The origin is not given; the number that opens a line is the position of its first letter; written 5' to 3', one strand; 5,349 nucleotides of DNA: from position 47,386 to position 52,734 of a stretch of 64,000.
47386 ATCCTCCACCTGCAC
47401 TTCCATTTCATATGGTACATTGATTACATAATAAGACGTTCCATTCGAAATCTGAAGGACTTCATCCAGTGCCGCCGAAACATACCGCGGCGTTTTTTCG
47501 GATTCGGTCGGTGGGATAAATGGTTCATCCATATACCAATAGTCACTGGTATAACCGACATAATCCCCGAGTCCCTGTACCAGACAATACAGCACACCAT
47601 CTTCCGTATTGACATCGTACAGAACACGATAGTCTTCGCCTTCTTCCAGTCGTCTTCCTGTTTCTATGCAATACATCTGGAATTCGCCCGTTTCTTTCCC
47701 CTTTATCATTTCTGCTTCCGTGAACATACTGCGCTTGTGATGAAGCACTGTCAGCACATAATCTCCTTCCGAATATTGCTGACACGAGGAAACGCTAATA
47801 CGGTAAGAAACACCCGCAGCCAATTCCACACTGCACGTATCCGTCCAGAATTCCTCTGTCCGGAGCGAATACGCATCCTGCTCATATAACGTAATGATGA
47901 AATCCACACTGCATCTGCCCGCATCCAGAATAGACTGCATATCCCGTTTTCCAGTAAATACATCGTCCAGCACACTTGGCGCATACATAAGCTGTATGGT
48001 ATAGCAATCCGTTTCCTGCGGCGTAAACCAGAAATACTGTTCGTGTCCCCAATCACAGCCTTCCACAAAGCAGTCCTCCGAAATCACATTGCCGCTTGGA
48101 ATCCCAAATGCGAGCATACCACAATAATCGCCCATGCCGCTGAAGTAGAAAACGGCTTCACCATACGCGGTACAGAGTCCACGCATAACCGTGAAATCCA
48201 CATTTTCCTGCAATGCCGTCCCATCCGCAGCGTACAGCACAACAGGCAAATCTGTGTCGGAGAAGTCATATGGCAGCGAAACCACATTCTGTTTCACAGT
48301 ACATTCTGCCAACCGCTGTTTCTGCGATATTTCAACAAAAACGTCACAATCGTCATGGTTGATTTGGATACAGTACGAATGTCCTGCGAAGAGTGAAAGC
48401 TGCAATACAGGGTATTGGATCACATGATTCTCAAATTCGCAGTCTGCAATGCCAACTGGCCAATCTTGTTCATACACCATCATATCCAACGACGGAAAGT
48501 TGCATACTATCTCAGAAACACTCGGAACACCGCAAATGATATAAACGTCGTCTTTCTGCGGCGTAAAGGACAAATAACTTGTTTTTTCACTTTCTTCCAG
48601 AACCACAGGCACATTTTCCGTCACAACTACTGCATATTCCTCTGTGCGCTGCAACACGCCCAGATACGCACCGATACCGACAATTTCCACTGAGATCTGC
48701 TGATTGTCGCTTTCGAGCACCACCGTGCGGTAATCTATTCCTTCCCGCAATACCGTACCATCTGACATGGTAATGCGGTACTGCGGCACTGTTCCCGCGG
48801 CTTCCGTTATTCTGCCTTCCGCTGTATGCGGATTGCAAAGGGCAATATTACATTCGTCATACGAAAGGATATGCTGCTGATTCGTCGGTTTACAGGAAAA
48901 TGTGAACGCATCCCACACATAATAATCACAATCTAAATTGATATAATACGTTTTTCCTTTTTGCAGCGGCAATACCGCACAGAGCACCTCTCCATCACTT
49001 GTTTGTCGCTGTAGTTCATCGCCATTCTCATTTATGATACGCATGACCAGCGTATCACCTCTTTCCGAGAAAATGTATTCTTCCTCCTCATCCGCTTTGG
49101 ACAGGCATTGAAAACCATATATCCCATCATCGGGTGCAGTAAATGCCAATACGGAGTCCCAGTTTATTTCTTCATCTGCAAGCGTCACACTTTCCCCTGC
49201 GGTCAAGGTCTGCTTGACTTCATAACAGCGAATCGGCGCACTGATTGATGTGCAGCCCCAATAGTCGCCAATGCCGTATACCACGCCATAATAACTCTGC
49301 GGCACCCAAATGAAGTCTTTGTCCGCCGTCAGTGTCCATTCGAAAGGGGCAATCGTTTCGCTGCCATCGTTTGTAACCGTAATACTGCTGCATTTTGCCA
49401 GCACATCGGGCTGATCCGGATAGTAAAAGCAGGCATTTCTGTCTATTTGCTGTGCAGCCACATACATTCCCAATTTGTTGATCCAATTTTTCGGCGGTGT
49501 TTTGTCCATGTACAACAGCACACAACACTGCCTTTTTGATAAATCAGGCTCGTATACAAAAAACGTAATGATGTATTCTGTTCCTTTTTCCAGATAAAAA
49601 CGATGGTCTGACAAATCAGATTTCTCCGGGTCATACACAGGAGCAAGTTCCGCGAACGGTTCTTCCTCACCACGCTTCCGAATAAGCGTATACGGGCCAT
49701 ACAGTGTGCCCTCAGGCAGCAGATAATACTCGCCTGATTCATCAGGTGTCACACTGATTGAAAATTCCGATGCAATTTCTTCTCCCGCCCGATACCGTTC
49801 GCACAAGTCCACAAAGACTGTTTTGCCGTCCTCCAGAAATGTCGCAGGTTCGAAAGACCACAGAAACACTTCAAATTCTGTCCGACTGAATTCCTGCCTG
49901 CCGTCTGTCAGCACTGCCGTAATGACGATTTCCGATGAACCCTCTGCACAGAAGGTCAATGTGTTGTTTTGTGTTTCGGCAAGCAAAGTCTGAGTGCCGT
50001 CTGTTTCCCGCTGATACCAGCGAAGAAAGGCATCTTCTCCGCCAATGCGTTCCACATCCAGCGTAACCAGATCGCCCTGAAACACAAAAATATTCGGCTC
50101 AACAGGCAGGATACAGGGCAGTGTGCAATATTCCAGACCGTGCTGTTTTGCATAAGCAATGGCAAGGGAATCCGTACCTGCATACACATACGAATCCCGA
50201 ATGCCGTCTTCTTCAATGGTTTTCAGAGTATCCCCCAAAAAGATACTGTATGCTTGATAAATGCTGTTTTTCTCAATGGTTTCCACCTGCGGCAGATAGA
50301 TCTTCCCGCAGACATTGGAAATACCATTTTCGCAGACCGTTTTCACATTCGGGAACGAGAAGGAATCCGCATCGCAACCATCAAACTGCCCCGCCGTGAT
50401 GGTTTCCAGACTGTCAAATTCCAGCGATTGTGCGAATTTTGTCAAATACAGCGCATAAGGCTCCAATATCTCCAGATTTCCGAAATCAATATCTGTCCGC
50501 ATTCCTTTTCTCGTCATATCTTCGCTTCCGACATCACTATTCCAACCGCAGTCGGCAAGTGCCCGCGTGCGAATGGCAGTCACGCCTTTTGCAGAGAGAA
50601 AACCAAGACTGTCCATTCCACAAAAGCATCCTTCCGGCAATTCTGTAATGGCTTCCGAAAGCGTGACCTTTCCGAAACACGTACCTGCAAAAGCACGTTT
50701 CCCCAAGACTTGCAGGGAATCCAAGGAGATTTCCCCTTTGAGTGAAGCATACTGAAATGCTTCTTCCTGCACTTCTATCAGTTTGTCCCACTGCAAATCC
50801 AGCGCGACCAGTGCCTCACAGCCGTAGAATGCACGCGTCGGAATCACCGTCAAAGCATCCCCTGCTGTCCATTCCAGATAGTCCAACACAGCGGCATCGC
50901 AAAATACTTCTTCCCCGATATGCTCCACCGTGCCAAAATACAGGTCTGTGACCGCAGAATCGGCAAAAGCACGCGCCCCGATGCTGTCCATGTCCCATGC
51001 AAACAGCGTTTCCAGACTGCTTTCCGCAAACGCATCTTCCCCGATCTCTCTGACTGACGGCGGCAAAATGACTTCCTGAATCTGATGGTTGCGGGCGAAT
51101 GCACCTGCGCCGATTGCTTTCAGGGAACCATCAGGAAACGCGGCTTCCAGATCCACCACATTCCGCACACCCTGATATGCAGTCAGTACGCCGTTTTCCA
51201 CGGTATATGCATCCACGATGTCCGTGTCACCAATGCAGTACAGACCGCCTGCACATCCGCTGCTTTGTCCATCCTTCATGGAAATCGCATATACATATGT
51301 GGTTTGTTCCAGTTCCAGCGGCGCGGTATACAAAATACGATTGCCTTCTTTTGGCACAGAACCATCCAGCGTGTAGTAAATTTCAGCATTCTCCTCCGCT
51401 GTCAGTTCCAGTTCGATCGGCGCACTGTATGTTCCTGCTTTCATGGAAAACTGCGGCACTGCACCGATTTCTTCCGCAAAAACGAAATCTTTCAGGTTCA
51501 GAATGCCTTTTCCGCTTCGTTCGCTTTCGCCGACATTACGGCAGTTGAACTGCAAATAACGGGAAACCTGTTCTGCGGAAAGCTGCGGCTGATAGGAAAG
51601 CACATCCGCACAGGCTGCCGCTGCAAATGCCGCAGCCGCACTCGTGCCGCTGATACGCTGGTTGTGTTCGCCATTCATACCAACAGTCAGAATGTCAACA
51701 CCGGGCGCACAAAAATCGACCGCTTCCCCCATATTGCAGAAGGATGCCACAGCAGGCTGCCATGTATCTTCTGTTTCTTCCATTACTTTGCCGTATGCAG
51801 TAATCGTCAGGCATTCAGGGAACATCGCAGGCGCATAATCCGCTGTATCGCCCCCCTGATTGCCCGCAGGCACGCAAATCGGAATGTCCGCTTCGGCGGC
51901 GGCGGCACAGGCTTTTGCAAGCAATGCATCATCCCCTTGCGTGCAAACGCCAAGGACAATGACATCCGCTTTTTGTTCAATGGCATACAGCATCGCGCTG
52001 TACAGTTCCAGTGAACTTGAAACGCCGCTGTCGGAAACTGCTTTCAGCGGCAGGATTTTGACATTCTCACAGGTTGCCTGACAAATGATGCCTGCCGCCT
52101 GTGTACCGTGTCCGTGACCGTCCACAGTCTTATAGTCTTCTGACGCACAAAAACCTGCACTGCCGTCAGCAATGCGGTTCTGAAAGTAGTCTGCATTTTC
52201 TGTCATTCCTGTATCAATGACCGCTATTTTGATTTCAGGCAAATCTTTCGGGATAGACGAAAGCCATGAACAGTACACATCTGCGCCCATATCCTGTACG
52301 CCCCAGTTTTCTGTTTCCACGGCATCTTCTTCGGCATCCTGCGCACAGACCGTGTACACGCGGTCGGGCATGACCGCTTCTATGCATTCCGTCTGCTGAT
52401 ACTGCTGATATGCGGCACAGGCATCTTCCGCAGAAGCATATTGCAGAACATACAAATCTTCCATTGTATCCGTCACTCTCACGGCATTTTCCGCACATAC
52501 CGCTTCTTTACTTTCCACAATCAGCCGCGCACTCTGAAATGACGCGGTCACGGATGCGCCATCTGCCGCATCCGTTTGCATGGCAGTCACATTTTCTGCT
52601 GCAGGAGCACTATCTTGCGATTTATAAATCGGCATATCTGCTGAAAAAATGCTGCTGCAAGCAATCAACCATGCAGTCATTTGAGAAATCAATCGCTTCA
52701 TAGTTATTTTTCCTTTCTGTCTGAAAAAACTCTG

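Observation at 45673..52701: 2,342-aa cellulosomal subtilisin (S8), LRR, repeat, dockerin giant protein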

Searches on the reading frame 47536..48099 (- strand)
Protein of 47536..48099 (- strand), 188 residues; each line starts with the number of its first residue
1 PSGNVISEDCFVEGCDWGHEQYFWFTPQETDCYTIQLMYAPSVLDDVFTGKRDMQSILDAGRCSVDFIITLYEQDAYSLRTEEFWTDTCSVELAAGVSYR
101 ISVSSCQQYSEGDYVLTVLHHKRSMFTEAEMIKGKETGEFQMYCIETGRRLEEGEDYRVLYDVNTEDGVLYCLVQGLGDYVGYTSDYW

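Call 26: search_solved_structures(query=A3, max_evalue=1)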
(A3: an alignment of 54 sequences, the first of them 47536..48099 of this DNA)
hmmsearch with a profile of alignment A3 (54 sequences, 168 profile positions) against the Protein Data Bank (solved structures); distinct sequences matched with E-value up to 1: 20.
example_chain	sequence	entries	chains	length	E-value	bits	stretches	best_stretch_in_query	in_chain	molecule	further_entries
4lo7_A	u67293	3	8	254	1.6e-05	28.2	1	13-98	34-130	HA-70 | Hemagglutinin component HA70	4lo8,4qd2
4lo4_B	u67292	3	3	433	4.4e-05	26.8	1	13-98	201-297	HA-70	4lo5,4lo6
3win_E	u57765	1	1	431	5.6e-05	26.5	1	13-98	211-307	HA3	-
9ea9_I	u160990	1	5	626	6.3e-05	26.3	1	13-98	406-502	HA-70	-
9ea9_E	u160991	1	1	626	6.6e-05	26.2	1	13-98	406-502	HA70/A1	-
9qc8_C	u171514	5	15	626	8.7e-05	25.8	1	13-98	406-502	Hemagglutinin component HA70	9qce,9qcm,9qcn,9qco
9ug5_A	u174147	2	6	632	9e-05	25.8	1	13-98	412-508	HA3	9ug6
6qe7_A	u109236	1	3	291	0.00021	24.6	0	18-102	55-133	Anti-sigma-I factor RsgI3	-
2zoe_B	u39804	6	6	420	0.058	16.7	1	8-108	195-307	Hemagglutinin components HA3 | Hemagglutinin components HA-22/23/53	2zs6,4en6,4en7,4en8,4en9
6m6r_A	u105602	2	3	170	0.076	16.3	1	62-127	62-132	Dicer Related Helicase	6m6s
9n30_A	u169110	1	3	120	0.099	15.9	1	67-144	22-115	LM2379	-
8s80_A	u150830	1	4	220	0.11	15.8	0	44-93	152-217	S-layer protein sap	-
28lx_A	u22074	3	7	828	0.16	15.2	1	115-158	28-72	Dpo31, tailspike protein | Dpo31-deltaD1, viral depolymerase depleted of domain 1 | Tail fibers Dpo36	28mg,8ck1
7biz_A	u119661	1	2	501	0.17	15.1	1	10-45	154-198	Cell surface protein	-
9jlf_E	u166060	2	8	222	0.19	15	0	53-116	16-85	Tail tube protein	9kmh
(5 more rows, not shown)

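Call 33: predict_structure(alignment_id=A3)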
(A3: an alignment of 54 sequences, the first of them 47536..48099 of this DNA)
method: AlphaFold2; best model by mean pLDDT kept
length: 188 residues; sequences in the alignment: 54
mean_pLDDT: 82.0   pTM: 0.77
mean pLDDT of the five models: 82.0, 81.0, 80.4, 79.7, 79.5
residues with pLDDT >= 90: 65; 70-90: 87; 50-70: 34; < 50: 2
segments of 3 or more residues with pLDDT < 50: none
pLDDT, mean of each block of 10 residues (from residue 1): 59 64 92 90 86 79 65 70 71 92 80 87 91 85 95 95 78 91 88
secondary structure, 60 per line:
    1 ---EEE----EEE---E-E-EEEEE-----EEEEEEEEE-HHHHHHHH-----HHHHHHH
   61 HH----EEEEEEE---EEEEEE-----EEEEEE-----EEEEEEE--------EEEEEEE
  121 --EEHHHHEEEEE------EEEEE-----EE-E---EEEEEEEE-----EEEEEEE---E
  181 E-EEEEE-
elements in order: E4-6 E11-13 E21-25 E31-39 H41-48 H54-62 E67-73 E77-82 E88-93 E99-105 E114-120 H125-128 E129-133 E140-144 E157-164 E170-176 E183-187

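Call 52: search_protein_families(library=pfam, alignment_id=A3, max_evalue=0.1)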
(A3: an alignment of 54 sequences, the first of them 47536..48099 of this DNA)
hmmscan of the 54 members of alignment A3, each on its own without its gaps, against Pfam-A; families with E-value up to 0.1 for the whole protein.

A. member 1, window:47536-48099:- (188 aa): 1 family
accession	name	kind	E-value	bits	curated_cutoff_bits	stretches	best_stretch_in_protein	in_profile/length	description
PF17974.7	GalBD_like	-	0.045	14.2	26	0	144-182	95-133/190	Galactose-binding domain-like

B. families by the number of members that match (of 54 scanned): 19 families
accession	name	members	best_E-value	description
PF20623.4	Sgo0707_N2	5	0.012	Sgo0707 N2 domain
PF18342.7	LytB_SH3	1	0.0037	Endo-beta-N-acetylglucosaminidase LytB SH3 domain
PF12733.13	Cadherin-like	1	0.0043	Cadherin-like beta sandwich domain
PF02018.23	CBM_4_9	1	0.0059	Carbohydrate binding domain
PF24928.1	DUF7748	1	0.0075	Domain of unknown function (DUF7748)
PF04984.19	Phage_sheath_1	1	0.014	Phage tail sheath protein subtilisin-like domain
PF04151.21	PPC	1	0.03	Bacterial pre-peptidase C-terminal domain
PF19236.4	ADAMTS_CR_3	1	0.032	ADAMTS cysteine-rich domain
PF14054.11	DUF4249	1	0.033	Domain of unknown function (DUF4249)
PF23801.1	DUF7177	1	0.039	Family of unknown function (DUF7177)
PF09134.16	Invasin_D3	1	0.042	Invasin, domain 3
PF05774.16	Herpes_heli_pri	1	0.043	Herpesvirus helicase-primase complex component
PF22686.1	Alg17C_C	1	0.043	Exo-oligoalginate lyase-like, C-terminal domain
PF17974.7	GalBD_like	1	0.045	Galactose-binding domain-like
PF17660.6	BTRD1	1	0.055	Polyglycine hydrolase-like, structural repeat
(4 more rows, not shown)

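Call 71: search_protein_representatives(alignment_id=A3)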
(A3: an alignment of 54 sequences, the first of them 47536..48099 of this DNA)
Query: 54 sequences, 168 profile positions. Proteins with E-value up to 0.001 (for the whole library): 42657; up to 1e-10: 19896; up to 1e-30: 5612. The best 150 are listed.
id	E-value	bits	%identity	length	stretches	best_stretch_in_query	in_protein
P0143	0.0e+00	1893.7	-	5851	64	92-166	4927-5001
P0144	0.0e+00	1885.0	-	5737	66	92-166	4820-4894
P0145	0.0e+00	1439.7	-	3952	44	90-167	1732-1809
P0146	0.0e+00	1425.0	-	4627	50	99-167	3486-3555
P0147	0.0e+00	1258.9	-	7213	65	106-167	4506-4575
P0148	0.0e+00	1162.1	-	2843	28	90-166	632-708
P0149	0.0e+00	1109.1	-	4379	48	110-166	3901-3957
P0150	0.0e+00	1044.1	-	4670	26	71-166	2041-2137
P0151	2.8e-282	941.8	-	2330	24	90-166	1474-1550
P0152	1.1e-272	910.5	-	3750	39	110-166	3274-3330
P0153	2.2e-266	890.1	-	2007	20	47-166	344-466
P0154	5.5e-263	879.0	-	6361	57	109-157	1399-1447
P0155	1.6e-260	871.1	-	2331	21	106-167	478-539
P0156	1.9e-247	828.5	-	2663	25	100-166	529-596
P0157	1.6e-244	819.0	-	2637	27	100-166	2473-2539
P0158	1.4e-238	799.7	-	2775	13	3-166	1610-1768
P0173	1.7e-205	692.0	-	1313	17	106-167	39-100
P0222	8.1e-166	562.9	-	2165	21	104-167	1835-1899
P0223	1.0e-165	562.5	-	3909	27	78-163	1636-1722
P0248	1.2e-156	533.0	-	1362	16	97-162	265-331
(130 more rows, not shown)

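Call 72: search_protein_families(library=pfam, proteins=[P0158, P0153, P0148, P0173], max_evalue=0.001)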
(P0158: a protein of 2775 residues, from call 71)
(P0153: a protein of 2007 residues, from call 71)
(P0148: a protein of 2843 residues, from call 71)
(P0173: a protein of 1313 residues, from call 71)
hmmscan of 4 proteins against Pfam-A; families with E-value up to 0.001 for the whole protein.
P0158 (2775 aa): 3 families
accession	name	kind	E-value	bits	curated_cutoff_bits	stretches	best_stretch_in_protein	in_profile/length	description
PF00404.24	Dockerin_1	-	3.5e-10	40.3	22.9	1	2712-2767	1-56/57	Dockerin type I domain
PF10651.15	BppU_N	-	0.00021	21.5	23.1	0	486-539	5-61/142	BppU N-terminal domain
PF01190.23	Pollen_Ole_e_1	-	0.00037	21.2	23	0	1850-1890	41-83/99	Pollen protein Ole e 1 like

P0153 (2007 aa): 3 families
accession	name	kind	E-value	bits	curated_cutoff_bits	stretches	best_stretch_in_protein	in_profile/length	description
PF03442.20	CBM_X2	-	4e-14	52.9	28.9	0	1038-1056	31-49/83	Carbohydrate binding domain X2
PF00404.24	Dockerin_1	-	9.3e-11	42.2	22.9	1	1945-1998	1-54/57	Dockerin type I domain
PF16569.11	GramPos_pilinBB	-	0.00013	23.2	30.5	0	421-473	36-89/116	Gram-positive pilin backbone subunit 2, Cna-B-like domain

P0148 (2843 aa): 4 families
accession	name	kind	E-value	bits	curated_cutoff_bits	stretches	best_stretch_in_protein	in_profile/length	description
PF13306.12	LRR_5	-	2.6e-108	357.5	27.7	4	270-393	3-123/127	BspA type Leucine rich repeat region (6 copies)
PF13855.12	LRR_8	-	2.9e-14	53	27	0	314-358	14-59/61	Leucine rich repeat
PF03442.20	CBM_X2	-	5.9e-10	39.5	28.9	0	2018-2051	18-48/83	Carbohydrate binding domain X2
PF23952.1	LRR_EndoS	-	7.3e-05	23.4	27.9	0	304-357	35-91/116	Endo-beta-N-acetylglucosaminidase EndoS LRR domain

P0173 (1313 aa): 3 families
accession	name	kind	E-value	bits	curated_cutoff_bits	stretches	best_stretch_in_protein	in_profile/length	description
PF03442.20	CBM_X2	-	3.3e-22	78.8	28.9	0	59-78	32-48/83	Carbohydrate binding domain X2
PF23212.2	DUF7064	-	5.1e-07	30.5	24.7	0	339-393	20-75/126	Domain of unknown function (DUF7064)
PF23263.1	C8-3_MUC4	-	3.8e-06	26.6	25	0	72-88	23-39/50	Mucin-4-like C8-3 domain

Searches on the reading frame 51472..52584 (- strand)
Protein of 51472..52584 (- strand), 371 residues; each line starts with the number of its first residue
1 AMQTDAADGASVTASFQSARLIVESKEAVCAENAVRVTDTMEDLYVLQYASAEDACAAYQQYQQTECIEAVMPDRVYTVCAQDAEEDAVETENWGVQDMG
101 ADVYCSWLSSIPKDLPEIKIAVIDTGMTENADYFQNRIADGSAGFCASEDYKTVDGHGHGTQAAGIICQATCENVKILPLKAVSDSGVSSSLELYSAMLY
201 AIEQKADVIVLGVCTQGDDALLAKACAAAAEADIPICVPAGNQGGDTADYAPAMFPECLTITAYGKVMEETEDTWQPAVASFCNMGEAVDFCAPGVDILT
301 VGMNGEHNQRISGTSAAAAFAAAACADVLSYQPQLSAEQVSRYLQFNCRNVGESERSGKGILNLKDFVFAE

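Call 42: search_solved_structures(query=window:51472-52584:-, max_evalue=0.00001, show_alignments=2)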
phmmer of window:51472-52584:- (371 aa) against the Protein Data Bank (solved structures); distinct sequences matched with E-value up to 0.00001: 106 (the best 60 are shown).
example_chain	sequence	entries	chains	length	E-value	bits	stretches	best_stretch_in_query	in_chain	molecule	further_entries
1bh6_A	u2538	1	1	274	1.7e-20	76.7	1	117-365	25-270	SUBTILISIN DY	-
7am3_A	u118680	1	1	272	9.3e-18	67.7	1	117-365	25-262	Subtilisin BPN'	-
1gnv_A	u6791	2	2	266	1.2e-17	67.3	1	117-365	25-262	SUBTILISIN BPN'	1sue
1sua_A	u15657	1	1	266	1.4e-17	67.1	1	117-365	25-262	SUBTILISIN BPN'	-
6ube_S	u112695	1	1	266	1.9e-17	66.7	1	117-365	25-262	SUBTILISIN BPN'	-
3f49_S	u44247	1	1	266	1.9e-17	66.6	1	117-365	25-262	Subtilisin BPN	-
1dui_A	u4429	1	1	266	2e-17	66.6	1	117-365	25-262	PROTEIN (SUBTILISIN BPN')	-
9zio_S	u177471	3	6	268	2.2e-17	66.4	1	117-365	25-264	SUBTILISIN BPN'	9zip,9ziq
7am4_A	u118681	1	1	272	3.3e-17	65.8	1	117-365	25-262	Subtilisin BPN'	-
1gns_A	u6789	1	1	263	4.5e-17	65.4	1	117-365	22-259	SUBTILISIN BPN'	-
3bgo_S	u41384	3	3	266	5.6e-17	65.1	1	117-365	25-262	Subtilisin BPN'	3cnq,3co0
1spb_S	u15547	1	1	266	6.1e-17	65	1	117-365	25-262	SUBTILISIN BPN'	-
5ox2_A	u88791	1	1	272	6.4e-17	64.9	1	117-365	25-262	Subtilisin BPN'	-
6u9l_S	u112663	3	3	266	1.1e-16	64.2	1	117-365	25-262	SUBTILISIN BPN'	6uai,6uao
7am5_A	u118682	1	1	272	1.8e-16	63.4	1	117-365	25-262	Subtilisin BPN'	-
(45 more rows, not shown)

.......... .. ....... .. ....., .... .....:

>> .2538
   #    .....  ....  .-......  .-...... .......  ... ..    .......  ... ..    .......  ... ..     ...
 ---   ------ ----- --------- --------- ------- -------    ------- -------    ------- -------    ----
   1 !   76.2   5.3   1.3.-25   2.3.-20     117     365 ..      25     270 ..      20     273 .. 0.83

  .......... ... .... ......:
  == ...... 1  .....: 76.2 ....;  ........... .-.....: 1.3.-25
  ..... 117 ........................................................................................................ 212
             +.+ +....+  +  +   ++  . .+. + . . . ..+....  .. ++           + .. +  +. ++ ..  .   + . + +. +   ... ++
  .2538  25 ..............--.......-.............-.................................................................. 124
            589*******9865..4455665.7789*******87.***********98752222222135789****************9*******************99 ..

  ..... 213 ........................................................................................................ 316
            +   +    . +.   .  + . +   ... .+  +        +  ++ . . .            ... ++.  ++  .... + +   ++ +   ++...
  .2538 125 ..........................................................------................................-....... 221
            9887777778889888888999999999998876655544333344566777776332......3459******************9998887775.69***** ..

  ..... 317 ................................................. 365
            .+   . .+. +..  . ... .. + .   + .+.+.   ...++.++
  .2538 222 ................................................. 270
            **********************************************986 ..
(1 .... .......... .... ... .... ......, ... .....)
